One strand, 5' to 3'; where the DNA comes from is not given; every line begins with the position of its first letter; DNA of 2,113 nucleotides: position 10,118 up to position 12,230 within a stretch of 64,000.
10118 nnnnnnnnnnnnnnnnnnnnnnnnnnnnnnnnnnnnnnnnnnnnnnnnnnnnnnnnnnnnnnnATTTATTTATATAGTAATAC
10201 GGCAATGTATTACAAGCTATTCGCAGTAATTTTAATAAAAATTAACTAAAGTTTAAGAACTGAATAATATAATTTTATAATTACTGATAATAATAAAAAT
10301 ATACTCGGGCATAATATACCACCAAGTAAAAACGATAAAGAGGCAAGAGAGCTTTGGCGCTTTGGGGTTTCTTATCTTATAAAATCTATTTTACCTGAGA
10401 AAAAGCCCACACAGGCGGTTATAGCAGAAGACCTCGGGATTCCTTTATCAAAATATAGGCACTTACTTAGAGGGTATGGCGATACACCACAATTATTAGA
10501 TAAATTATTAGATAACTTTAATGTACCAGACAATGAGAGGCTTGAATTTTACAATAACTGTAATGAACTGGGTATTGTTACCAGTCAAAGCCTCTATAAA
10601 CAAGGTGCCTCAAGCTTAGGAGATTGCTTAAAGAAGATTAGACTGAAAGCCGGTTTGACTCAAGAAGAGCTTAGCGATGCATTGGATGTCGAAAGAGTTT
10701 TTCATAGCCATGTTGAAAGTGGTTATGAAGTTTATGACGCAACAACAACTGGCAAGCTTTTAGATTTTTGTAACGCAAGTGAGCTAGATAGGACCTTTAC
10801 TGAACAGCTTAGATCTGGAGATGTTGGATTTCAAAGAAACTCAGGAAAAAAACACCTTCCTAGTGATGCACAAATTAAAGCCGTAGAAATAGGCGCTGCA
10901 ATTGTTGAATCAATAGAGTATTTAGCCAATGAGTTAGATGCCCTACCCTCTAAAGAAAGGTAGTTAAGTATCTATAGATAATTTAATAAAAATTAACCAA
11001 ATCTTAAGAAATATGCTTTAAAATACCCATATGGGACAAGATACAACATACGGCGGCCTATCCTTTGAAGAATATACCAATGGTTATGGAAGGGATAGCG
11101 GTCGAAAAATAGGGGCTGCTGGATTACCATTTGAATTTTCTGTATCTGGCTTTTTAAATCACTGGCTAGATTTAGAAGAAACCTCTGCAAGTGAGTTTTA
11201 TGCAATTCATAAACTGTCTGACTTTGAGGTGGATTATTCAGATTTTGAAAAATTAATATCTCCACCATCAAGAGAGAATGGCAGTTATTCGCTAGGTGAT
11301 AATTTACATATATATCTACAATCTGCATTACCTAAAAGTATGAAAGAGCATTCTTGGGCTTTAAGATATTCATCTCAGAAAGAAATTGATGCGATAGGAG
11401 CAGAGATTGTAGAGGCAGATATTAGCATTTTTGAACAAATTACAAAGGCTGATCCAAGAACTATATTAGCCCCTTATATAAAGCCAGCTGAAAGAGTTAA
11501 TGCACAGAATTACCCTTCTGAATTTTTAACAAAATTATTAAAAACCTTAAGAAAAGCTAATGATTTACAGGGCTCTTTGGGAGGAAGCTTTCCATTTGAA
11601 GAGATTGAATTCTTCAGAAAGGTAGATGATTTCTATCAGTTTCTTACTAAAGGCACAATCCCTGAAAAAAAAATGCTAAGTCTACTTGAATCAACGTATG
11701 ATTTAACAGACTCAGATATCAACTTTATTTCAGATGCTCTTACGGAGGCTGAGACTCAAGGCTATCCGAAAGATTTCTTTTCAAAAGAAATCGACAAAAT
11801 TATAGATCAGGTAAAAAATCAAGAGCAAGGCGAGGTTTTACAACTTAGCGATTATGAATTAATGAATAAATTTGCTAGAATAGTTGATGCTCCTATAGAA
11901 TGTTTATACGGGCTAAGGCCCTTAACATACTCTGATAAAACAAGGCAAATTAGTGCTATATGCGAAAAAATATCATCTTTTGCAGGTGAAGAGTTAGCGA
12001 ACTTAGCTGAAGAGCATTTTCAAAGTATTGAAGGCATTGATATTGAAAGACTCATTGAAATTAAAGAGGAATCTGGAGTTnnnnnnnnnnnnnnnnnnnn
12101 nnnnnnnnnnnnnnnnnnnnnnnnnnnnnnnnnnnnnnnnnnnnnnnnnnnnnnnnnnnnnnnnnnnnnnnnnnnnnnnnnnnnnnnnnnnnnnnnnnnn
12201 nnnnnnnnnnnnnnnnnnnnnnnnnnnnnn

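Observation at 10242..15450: Tandem array of giant multi-HTH paralogues with a mosaic of nucleotide-identical blocks (gene conversion) in otherwise diverged genes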

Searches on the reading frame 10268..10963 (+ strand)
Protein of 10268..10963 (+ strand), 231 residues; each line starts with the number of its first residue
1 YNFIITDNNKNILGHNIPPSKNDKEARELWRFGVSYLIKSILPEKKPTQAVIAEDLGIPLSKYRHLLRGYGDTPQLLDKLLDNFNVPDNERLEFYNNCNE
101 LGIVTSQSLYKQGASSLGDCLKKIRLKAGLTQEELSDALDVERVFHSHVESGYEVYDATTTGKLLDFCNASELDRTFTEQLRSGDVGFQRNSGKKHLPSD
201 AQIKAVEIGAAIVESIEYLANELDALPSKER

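Call 8: search_protein_families(library=pfam, proteins=[window:10271-10963:+], max_evalue=1)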
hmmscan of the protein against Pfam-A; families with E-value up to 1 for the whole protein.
window:10271-10963:+ (230 aa): 4 families
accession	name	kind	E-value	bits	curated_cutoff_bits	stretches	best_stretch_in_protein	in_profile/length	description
PF13560.12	HTH_31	-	8e-11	42.5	27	2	116-172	2-59/64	Helix-turn-helix domain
PF01381.28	HTH_3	-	9.9e-07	29.1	23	1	120-142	1-23/55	Helix-turn-helix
PF12844.13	HTH_19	-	2.3e-05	24.7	30.2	1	120-164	4-48/64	Helix-turn-helix domain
PF04539.22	Sigma70_r3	-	0.018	15.5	25.3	1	44-67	19-42/78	Sigma-70 region 3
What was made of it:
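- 10280..10966 (+): ORF C: a reading frame open for 228 codons that begins with ATT exactly 38 nt from the box. It carries one clear XRE HTH (about 10616-10786). It is either an ATT-initiated gene or a recent pseudogene. It is not a collinear copy of A or B. HTH_31 at 42.5 bits (call 8).
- On XRE / Cro-C1 HTH superfamily: C: HTH_31 42.5 against 27 (call 8).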

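Call 9: search_protein_families(library=ncbifam, proteins=[window:10271-10963:+], max_evalue=1)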
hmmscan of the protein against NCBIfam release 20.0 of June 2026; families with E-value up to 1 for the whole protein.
window:10271-10963:+ (230 aa): 5 families
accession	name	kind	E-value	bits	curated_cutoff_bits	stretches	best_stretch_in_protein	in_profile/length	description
TIGR03070.1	couple_hipB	subfamily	1.9e-05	24.5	71.65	1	115-153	2-40/58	type II toxin-antitoxin system Y4mF family antitoxin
NF041951.1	phage_RstR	subfamily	0.00064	20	80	1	116-153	3-40/108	RstR family transcriptional repressor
TIGR03830.1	CxxCG_CxxCG_HTH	subfamily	0.011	15.6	61.8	1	116-154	66-104/127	type II TA system antitoxin MqsA family protein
NF007271.0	PRK09726.1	equivalog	0.14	12.2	79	1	114-165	11-62/88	type II toxin-antitoxin system antitoxin HipB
NF041677.1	trans_regClgR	equivalog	0.15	12.1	170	1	115-153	8-46/113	transcriptional regulator ClgR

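Call 52: search_protein_families(library=padloc, proteins=[window:10268-10963:+], max_evalue=0.1)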
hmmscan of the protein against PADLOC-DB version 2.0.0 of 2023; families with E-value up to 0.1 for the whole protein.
window:10268-10963:+ (231 aa): 6 families
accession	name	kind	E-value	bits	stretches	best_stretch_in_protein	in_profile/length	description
PDLC02926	HTH_VI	-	2.1e-05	22.7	1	117-153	2-38/92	-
PDLC03665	Control_protein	-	4e-05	21.8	1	118-152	10-45/77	control protein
PDLC03668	Control_protein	-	6.4e-05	21.4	1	120-150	12-42/79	control protein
PDLC03947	RmrA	-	0.017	11.9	1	114-165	9-60/383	-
PDLC03667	Control_protein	-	0.024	13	1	121-163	6-52/101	control protein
PDLC03954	RmrA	-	0.052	10.5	0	118-166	12-60/380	-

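Call 53: search_protein_families(library=phrogs, proteins=[window:10268-10963:+], max_evalue=0.1)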
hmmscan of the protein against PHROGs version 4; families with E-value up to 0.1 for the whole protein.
window:10268-10963:+ (231 aa): 10 families
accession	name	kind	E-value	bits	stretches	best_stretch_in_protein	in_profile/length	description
phrog_8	-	transcription regulation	2.2e-07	31.6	1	37-171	80-208/346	transcriptional regulator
phrog_3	-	transcription regulation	0.00037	21.4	1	116-170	88-136/430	transcriptional repressor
phrog_4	-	transcription regulation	0.0004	20.5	0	116-152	136-168/400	transcriptional repressor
phrog_2439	-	transcription regulation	0.0013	18.7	1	117-170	8-61/367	transcriptional regulator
phrog_2328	-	transcription regulation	0.0035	18.1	1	112-157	11-56/128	transcriptional repressor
phrog_955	-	DNA, RNA and nucleotide metabolism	0.0087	16.8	1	115-154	23-62/142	HTH DNA binding protein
phrog_2339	-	DNA, RNA and nucleotide metabolism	0.015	16.3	0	115-143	24-52/98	HTH DNA binding protein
phrog_4836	-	transcription regulation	0.016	15.8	1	111-152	70-111/194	CII-like regulator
phrog_7950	-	transcription regulation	0.059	14.5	0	121-142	12-33/68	transcriptional repressor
phrog_4779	-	transcription regulation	0.073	14.6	0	120-143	6-29/98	transcriptional regulator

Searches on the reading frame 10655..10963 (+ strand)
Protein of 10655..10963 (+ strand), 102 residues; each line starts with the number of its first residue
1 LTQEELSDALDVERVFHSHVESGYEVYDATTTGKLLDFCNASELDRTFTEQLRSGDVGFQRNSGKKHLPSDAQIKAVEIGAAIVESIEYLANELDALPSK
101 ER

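Call 30: list_cluster_members(proteins=[P0005, window:10655-10963:+])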
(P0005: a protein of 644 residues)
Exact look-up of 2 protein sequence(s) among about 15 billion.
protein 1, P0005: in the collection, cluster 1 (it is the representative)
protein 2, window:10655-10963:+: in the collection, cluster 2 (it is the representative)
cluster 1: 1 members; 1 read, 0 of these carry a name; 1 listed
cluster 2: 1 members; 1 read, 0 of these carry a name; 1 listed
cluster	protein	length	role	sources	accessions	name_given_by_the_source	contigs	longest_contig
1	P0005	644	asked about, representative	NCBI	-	-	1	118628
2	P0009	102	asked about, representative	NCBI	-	-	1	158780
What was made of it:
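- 10280..10966 (+): The public annotation calls only the 102-aa product from 10655 (call 30).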

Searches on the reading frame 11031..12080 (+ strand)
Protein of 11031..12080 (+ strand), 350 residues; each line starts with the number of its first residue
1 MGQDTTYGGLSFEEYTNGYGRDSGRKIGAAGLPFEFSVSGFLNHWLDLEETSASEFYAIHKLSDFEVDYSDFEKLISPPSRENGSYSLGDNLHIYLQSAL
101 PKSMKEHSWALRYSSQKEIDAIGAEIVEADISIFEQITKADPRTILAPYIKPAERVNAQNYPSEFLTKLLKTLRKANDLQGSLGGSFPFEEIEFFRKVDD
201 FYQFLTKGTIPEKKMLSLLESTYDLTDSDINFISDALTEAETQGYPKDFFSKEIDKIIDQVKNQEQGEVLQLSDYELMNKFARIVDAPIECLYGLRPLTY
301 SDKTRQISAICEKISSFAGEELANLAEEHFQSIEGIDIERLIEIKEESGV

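Call 67: predict_structure(alignment_id=A4)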
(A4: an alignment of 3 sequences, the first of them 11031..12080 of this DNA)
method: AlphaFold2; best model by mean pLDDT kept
length: 350 residues; sequences in the alignment: 3
mean_pLDDT: 44.6   pTM: 0.29
mean pLDDT of the five models: 44.6, 42.5, 41.9, 41.4, 39.3
residues with pLDDT >= 90: 0; 70-90: 35; 50-70: 73; < 50: 242
segments of 3 or more residues with pLDDT < 50: 1-39, 61-67, 78-258, 266-270, 338-341, 348-350
pLDDT, mean of each block of 10 residues (from residue 1): 31 36 26 43 56 62 49 51 31 34 35 37 26 28 29 29 40 38 26 40 37 42 38 44 35 47 46 60 74 65 76 76 71 54 49
secondary structure, 60 per line:
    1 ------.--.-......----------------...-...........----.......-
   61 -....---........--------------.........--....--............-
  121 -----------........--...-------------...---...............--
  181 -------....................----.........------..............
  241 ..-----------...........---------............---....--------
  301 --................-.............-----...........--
elements in order: H12-17 H38-48 H53-59 H62-65 H69-76 H91-99 H102-105 H108-119 H132-139 H164-178 H188-207 H212-220 H227-242 H254-264 H274-285 H289-292 H303-318 H320-332 H338-348
